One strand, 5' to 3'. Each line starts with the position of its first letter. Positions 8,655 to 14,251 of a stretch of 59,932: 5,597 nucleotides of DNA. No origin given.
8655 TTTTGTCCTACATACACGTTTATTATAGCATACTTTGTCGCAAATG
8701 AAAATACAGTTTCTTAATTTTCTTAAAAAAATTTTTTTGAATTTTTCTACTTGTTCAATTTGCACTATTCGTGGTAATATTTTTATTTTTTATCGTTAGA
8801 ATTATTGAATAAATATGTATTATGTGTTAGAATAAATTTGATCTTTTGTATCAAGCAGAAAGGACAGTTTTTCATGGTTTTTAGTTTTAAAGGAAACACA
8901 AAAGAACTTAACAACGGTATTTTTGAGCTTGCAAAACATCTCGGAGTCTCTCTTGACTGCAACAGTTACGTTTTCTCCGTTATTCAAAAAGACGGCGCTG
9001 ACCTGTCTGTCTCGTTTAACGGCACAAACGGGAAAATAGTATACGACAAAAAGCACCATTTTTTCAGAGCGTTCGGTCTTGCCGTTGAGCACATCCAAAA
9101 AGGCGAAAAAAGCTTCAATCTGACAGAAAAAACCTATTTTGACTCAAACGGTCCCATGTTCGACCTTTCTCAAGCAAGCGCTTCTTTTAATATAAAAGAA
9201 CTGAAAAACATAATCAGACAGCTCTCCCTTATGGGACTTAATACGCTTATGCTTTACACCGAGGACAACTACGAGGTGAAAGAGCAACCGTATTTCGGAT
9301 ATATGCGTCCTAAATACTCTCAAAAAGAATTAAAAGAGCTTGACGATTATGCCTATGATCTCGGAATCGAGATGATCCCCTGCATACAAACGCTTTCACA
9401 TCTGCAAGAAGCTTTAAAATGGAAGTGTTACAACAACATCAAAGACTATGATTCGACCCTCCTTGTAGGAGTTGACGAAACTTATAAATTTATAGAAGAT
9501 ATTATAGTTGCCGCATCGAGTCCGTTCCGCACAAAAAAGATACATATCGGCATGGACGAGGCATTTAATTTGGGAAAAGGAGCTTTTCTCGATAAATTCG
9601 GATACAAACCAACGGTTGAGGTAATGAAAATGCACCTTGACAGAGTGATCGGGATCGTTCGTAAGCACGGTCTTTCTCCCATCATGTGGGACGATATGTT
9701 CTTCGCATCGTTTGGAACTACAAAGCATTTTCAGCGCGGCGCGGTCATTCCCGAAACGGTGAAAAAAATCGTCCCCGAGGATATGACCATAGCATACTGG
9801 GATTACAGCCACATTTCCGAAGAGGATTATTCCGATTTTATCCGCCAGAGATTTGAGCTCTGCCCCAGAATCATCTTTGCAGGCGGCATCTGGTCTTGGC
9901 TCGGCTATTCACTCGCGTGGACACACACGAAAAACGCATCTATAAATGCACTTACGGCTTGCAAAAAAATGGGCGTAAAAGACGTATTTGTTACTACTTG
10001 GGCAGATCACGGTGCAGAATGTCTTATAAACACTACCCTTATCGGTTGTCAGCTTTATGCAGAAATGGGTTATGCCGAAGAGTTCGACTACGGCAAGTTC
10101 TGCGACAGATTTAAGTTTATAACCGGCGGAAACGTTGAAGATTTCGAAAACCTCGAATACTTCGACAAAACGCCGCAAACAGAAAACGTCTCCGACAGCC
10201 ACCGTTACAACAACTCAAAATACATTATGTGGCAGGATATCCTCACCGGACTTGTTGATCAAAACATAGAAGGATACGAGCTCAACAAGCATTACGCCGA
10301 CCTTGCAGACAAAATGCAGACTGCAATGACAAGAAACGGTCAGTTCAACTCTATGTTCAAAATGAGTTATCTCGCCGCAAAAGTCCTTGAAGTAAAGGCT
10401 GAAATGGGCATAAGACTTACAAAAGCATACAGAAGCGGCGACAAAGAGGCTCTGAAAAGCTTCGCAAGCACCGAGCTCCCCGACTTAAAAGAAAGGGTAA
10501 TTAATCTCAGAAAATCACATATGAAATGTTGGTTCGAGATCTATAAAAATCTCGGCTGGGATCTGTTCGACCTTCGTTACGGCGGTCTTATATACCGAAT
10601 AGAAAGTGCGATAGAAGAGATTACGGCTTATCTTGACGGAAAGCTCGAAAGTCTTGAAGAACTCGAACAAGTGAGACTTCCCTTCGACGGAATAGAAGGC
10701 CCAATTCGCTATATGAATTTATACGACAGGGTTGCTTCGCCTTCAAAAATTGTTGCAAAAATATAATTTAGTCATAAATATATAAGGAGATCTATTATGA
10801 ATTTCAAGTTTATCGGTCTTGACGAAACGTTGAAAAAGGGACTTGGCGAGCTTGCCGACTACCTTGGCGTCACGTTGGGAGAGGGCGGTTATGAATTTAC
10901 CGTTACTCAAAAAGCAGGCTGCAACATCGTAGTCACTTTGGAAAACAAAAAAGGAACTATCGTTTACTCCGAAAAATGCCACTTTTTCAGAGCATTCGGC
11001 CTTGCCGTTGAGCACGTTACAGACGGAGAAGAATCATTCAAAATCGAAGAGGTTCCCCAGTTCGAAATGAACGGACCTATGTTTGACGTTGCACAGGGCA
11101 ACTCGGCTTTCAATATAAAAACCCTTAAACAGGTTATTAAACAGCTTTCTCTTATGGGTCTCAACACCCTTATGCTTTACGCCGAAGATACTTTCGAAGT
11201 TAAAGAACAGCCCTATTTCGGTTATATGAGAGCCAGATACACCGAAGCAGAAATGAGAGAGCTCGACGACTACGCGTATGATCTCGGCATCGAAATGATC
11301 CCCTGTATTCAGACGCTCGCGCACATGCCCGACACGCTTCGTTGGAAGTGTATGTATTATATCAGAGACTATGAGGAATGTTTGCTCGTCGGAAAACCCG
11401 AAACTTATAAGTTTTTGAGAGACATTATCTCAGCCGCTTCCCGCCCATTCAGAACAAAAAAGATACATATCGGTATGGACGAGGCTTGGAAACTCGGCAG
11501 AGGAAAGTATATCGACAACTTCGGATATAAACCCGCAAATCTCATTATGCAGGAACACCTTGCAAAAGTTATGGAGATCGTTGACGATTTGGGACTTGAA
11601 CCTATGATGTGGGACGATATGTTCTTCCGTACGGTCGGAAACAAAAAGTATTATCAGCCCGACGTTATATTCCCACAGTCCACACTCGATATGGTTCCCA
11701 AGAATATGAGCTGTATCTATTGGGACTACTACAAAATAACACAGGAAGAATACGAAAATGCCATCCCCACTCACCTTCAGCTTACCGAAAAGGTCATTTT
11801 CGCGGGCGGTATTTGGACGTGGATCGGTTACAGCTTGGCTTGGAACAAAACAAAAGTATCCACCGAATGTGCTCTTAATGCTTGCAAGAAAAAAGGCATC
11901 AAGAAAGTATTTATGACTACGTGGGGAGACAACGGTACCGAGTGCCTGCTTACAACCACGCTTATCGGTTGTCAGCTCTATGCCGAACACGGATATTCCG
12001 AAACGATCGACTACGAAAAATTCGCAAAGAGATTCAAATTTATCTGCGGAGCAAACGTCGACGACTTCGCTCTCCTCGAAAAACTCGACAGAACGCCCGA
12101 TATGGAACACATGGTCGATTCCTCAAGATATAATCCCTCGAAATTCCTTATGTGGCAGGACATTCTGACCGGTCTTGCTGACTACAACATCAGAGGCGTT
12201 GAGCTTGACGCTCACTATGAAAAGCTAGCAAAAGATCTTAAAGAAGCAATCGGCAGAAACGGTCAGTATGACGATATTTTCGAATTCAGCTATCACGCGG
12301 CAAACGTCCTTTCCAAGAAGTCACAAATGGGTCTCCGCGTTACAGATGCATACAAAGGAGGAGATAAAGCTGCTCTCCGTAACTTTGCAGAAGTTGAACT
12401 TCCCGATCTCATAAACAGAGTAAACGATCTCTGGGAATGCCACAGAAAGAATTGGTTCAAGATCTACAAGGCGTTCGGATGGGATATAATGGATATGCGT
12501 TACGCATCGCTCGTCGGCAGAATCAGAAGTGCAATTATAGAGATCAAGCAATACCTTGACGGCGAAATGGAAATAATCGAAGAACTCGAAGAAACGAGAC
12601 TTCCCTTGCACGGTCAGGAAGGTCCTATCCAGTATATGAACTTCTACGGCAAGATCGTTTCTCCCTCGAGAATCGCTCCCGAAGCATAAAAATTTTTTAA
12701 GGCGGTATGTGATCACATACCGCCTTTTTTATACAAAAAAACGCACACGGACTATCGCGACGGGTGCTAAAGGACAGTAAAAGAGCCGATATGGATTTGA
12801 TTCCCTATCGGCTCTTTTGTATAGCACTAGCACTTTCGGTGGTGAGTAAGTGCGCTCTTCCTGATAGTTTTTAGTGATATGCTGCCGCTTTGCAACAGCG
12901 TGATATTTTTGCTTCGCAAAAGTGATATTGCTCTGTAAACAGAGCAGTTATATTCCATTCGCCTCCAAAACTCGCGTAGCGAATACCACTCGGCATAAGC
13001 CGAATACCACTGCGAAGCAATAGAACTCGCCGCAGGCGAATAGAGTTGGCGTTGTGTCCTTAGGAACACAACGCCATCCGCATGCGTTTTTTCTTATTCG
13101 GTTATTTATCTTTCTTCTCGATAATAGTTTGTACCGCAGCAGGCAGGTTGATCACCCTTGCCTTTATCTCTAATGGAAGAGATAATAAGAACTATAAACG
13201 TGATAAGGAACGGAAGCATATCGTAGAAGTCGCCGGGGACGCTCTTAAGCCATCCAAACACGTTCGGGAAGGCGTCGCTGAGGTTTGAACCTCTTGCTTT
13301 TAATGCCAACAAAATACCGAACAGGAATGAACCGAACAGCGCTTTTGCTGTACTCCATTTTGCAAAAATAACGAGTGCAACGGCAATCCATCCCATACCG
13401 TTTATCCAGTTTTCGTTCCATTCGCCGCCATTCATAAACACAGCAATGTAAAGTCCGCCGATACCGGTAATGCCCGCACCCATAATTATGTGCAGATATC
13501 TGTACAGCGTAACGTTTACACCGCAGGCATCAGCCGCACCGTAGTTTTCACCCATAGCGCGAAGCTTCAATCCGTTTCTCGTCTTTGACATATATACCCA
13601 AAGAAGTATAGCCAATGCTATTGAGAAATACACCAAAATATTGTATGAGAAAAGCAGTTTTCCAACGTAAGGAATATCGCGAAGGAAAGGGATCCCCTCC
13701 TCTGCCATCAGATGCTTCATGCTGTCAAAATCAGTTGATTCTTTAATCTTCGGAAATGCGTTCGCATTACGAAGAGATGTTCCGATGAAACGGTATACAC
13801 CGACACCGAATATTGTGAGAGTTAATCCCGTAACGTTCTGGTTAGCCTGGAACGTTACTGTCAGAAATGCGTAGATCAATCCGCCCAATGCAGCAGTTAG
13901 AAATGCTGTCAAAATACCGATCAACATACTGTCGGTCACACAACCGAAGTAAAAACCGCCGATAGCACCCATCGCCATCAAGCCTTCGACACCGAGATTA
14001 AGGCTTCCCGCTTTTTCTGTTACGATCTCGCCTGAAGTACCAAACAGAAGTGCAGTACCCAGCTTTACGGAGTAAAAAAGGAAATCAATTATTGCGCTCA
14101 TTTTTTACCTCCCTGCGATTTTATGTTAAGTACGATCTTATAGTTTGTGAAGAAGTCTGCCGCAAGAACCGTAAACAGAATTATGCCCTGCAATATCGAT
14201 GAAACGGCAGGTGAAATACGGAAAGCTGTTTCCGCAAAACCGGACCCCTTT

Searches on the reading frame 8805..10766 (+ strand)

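Call 16: search_protein_families(library=pfam, proteins=[window:8805-10766:+], max_evalue=0.001)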
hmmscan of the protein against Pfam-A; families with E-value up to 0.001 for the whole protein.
window:8805-10766:+ (653 aa): 3 families
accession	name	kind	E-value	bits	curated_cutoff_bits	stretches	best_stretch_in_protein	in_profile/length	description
PF18088.7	Glyco_H_20C_C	-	8.2e-59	199.2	27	1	445-631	1-186/194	Glycoside Hydrolase 20C C-terminal domain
PF00728.28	Glyco_hydro_20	-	4.7e-13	49.7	22.3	1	129-334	16-241/348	Glycosyl hydrolase family 20, catalytic domain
PF18229.6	GcnA_N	-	0.00068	20.1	27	0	54-108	24-78/79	N-acetyl-beta-D-glucosaminidase N-terminal domain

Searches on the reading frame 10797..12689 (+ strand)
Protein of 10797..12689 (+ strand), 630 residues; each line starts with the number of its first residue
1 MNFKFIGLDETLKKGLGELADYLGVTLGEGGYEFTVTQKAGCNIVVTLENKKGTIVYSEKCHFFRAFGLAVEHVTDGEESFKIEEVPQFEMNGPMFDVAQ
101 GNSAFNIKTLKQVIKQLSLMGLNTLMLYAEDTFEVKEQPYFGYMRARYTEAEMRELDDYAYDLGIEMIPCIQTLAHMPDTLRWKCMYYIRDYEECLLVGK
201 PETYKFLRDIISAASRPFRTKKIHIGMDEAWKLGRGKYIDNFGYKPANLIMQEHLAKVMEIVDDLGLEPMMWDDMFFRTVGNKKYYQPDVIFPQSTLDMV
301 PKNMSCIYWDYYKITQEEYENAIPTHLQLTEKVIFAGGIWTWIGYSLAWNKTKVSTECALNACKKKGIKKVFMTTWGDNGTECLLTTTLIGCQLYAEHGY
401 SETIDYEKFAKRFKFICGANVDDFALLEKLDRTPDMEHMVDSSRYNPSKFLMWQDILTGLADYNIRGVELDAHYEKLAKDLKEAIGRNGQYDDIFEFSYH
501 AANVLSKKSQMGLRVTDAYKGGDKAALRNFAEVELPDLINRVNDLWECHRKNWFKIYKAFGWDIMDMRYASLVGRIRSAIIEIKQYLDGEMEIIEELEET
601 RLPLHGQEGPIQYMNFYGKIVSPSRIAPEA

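Call 16: search_protein_families(library=pfam, proteins=[window:10797-12689:+], max_evalue=0.001)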
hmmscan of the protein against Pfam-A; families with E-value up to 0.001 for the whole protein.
window:10797-12689:+ (630 aa): 3 families
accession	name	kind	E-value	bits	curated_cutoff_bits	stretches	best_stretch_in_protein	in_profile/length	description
PF18088.7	Glyco_H_20C_C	-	3.8e-58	197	27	1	422-609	1-187/194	Glycoside Hydrolase 20C C-terminal domain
PF00728.28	Glyco_hydro_20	-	6.4e-12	45.9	22.3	1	93-290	5-228/348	Glycosyl hydrolase family 20, catalytic domain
PF18229.6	GcnA_N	-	0.00098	19.6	27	0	5-85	2-78/79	N-acetyl-beta-D-glucosaminidase N-terminal domain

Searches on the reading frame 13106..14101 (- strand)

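Call 16: search_protein_families(library=pfam, proteins=[window:13106-14101:-], max_evalue=0.001)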
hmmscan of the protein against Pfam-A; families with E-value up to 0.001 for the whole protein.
window:13106-14101:- (331 aa): 1 family
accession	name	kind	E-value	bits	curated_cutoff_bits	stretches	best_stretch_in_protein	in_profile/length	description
PF02653.21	BPD_transp_2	-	1.1e-31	110.4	26.8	1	15-304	10-268/269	Branched-chain amino acid transport system / permease component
